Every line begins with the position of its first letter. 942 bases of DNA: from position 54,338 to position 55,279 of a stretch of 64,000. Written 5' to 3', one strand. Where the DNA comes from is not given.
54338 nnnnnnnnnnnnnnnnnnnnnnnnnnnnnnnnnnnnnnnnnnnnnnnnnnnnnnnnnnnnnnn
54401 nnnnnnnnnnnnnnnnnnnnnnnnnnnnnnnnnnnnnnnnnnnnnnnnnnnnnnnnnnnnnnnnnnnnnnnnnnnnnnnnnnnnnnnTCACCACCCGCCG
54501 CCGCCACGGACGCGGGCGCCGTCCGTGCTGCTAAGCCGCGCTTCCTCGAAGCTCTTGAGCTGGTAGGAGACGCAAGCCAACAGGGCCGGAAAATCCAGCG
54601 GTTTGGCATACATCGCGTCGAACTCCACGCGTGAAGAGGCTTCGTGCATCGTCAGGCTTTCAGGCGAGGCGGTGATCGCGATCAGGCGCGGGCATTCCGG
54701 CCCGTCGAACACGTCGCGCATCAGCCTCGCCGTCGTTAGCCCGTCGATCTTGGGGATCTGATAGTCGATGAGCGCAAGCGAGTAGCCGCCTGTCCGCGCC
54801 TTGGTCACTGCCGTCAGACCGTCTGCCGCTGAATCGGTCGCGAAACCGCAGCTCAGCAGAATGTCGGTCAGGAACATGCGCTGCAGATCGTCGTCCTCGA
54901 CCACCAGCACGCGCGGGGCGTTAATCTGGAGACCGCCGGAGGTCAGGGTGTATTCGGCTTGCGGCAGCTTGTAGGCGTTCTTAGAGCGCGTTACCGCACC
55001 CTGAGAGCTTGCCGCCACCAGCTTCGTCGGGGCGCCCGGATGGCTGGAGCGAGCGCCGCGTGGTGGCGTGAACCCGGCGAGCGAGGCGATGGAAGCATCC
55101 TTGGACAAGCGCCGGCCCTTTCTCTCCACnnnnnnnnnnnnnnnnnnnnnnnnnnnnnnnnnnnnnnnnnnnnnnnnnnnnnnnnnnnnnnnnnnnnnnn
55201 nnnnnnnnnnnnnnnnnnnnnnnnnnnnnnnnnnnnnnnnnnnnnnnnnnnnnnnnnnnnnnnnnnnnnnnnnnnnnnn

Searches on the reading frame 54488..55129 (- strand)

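Call 71: search_protein_families(library=pfam, proteins=[window:54488-55129:-], max_evalue=0.01)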
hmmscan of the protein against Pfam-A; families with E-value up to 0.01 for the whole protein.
window:54488-55129:- (213 aa): 1 family
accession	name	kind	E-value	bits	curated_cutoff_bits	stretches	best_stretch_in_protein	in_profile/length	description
PF00072.30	Response_reg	-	2.2e-13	50.8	30.2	1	74-186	1-109/111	Response regulator receiver domain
